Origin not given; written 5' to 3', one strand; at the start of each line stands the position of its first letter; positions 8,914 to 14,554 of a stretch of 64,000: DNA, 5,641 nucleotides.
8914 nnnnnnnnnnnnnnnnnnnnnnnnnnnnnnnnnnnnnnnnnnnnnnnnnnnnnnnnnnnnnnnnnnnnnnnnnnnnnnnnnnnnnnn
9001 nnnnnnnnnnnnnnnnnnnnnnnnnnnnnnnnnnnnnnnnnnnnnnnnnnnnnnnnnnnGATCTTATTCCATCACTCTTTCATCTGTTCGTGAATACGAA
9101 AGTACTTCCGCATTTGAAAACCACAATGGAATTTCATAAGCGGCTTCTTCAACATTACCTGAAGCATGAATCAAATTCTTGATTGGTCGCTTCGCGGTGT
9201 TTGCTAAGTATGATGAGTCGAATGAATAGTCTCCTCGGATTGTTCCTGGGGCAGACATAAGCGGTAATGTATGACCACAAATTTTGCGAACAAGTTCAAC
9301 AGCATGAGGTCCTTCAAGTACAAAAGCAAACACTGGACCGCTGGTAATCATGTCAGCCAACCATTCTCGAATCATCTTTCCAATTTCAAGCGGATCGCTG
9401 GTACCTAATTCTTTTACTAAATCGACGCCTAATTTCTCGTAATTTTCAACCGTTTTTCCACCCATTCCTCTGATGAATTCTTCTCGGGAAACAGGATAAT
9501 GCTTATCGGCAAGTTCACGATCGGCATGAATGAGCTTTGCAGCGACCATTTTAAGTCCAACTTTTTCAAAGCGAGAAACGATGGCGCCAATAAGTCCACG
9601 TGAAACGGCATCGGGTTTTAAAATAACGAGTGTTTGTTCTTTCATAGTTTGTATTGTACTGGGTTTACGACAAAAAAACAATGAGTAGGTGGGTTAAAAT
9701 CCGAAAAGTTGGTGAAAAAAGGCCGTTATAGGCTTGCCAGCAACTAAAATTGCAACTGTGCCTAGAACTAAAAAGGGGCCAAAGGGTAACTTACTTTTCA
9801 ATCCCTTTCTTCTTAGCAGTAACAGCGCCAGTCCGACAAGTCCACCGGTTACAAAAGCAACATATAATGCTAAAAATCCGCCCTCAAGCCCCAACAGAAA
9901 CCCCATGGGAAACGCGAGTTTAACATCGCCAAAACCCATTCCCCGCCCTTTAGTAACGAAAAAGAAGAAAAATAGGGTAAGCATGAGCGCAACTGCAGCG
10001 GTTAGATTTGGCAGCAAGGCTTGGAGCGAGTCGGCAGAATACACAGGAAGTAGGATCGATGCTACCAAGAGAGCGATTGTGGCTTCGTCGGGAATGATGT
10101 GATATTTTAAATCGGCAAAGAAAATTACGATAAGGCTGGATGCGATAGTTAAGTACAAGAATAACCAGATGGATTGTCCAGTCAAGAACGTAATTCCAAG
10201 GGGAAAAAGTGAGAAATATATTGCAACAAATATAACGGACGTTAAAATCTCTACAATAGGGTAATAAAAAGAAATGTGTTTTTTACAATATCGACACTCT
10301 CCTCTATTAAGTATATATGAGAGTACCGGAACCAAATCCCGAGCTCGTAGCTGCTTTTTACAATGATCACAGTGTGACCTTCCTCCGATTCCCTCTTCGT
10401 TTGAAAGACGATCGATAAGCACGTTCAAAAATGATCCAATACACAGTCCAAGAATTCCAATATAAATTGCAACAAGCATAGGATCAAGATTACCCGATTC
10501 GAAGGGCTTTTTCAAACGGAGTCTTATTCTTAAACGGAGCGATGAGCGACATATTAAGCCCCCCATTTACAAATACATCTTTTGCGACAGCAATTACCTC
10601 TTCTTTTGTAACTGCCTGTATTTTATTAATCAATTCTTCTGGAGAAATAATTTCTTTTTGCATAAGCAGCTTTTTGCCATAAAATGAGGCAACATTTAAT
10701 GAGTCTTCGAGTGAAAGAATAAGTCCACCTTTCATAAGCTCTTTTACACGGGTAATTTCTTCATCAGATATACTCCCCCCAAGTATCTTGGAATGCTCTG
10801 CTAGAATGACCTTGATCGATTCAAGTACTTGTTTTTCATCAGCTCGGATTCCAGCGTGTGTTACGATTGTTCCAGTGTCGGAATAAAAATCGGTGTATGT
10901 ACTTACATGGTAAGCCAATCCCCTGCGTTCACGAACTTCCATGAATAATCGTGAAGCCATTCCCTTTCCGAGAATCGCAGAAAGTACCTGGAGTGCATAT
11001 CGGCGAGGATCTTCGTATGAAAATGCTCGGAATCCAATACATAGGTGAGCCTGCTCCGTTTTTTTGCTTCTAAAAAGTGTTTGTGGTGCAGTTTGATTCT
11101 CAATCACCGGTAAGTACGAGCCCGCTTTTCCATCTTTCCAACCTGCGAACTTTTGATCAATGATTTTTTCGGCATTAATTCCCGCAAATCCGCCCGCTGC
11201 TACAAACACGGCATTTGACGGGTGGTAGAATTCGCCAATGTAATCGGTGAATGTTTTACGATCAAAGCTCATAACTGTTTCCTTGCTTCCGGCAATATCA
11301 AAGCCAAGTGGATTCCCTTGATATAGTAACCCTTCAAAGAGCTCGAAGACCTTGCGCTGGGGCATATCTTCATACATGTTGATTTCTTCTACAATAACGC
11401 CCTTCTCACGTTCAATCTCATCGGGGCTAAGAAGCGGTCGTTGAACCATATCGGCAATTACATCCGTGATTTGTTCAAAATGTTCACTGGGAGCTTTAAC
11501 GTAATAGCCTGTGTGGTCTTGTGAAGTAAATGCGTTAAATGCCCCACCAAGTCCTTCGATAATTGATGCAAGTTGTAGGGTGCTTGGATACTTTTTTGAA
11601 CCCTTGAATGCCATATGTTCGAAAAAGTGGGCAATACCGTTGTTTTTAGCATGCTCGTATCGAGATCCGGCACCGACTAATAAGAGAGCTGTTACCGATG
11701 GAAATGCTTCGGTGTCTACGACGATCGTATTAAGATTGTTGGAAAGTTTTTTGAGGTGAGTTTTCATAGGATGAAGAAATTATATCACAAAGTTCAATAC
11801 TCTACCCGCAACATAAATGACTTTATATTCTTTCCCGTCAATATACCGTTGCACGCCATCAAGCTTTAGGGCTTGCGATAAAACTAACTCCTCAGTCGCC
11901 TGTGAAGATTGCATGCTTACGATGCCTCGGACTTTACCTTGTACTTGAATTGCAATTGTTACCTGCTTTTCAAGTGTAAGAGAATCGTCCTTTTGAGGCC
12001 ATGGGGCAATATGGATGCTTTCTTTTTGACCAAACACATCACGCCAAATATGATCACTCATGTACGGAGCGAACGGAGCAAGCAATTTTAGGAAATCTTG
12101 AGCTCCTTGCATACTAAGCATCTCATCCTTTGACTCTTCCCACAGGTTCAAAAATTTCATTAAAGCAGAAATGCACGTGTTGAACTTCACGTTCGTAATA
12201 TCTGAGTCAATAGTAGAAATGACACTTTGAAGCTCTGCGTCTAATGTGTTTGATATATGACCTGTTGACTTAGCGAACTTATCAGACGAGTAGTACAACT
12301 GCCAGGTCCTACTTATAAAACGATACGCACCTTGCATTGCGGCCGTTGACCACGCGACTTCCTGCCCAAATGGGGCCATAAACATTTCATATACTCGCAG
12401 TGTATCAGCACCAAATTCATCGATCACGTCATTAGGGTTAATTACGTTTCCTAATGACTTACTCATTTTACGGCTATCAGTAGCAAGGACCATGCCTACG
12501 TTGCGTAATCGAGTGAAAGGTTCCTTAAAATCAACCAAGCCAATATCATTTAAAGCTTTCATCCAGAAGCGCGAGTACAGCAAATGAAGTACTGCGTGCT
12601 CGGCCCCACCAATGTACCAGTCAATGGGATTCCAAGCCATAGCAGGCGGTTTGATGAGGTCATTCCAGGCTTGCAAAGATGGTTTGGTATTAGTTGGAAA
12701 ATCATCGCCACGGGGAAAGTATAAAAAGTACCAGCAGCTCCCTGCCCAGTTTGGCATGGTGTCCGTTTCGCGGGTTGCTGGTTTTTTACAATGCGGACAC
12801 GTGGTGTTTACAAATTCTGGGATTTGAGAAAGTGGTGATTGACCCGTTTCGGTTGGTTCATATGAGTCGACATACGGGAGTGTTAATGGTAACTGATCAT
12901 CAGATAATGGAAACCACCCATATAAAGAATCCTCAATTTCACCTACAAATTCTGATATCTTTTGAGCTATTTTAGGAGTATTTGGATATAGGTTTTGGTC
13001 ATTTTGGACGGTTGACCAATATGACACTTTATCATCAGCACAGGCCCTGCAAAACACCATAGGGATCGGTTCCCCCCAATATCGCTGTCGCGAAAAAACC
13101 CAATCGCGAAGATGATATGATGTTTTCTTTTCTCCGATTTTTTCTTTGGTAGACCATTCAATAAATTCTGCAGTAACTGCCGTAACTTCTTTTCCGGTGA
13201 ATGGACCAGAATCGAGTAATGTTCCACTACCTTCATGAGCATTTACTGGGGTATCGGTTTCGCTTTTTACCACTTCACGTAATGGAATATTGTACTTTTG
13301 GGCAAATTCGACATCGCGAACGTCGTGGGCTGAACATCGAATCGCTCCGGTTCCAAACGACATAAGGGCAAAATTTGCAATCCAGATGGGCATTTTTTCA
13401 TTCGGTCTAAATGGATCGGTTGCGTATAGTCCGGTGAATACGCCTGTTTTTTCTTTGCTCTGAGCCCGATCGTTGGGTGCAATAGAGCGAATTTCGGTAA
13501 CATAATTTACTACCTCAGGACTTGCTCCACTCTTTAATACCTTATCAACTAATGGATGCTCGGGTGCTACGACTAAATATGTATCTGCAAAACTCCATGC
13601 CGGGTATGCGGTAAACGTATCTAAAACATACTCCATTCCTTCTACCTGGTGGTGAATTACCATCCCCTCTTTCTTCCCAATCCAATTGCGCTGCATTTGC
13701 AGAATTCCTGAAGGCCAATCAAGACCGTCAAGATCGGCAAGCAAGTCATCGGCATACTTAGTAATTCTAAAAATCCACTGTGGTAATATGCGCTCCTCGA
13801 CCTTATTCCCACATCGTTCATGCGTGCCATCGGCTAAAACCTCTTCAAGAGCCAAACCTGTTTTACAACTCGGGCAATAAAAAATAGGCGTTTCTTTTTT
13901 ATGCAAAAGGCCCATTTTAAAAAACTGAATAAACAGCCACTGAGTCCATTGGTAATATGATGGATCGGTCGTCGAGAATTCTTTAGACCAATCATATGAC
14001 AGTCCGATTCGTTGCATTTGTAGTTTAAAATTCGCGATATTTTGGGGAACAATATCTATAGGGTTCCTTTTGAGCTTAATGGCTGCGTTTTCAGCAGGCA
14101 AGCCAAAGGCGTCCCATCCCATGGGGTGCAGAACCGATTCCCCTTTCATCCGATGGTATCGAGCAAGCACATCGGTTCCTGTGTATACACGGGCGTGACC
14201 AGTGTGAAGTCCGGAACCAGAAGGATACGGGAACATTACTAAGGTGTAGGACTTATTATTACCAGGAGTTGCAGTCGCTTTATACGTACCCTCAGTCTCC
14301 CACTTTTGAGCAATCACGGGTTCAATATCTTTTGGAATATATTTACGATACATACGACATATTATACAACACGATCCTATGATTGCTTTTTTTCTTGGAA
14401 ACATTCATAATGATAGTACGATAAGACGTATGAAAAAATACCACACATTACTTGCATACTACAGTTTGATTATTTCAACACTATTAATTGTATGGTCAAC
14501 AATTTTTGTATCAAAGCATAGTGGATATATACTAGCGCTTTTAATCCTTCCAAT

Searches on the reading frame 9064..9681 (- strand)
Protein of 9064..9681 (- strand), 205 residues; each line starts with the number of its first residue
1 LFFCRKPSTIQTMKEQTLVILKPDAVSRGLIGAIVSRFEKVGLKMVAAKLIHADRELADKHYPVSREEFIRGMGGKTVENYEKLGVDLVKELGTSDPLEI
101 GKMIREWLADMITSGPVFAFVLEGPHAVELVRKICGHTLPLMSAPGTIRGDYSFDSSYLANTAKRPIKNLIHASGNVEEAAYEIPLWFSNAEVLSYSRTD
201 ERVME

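Call 11: search_protein_families(library=pfam, proteins=[window:9064-9681:-], max_evalue=0.01)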
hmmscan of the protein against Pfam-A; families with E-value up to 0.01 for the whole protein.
window:9064-9681:- (205 aa): 1 family
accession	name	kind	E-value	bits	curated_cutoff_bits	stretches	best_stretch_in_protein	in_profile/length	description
PF00334.24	NDK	-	7.6e-37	126.6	27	2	107-193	59-135/135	Nucleoside diphosphate kinase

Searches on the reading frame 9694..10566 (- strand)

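Call 11: search_protein_families(library=pfam, proteins=[window:9694-10566:-], max_evalue=0.01)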
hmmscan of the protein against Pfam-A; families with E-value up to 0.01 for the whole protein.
window:9694-10566:- (290 aa): 2 families
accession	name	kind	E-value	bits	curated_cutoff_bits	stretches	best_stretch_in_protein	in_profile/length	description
PF06750.18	A24_N_bact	-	2e-30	105.1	23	1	38-118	1-82/84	Bacterial Peptidase A24 N-terminal domain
PF01478.23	Peptidase_A24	-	6e-15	56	26.5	1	140-246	2-104/104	Type IV leader peptidase family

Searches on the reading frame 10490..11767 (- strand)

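Call 11: search_protein_families(library=pfam, proteins=[window:10490-11767:-], max_evalue=0.01)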
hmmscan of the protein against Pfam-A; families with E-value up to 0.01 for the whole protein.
window:10490-11767:- (425 aa): 2 families
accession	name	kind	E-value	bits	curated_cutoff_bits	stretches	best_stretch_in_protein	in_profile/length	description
PF00675.25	Peptidase_M16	-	2.9e-41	141.3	22.3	1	21-160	9-147/149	Insulinase (Peptidase family M16)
PF05193.26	Peptidase_M16_C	-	4.4e-35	121.6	23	1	168-344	2-180/181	Peptidase M16 inactive domain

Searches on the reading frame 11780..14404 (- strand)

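Call 10: search_protein_families(library=pfam, proteins=[window:11780-14404:-], max_evalue=0.01)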
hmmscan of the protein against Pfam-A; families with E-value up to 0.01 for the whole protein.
window:11780-14404:- (874 aa): 5 families
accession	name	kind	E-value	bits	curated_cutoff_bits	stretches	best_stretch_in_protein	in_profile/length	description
PF00133.28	tRNA-synt_1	-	1.5e-46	159.4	22.7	3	32-232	3-214/414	tRNA synthetases class I (I, L, M and V)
PF13603.12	tRNA-synt_1_2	-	3.6e-43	147.6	25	1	239-417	1-183/185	Leucyl-tRNA synthetase, editing domain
PF09334.17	tRNA-synt_1g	-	9.4e-27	94.2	20.1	2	58-189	7-135/391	tRNA synthetases class I (M)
PF08264.19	Anticodon_1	-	3.4e-19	69.6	25.1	1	723-838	6-145/148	Anticodon-binding domain of tRNA ligase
PF01406.26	tRNA-synt_1e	-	9.8e-06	25.6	27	1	640-691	247-297/301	tRNA synthetases class I (C) catalytic domain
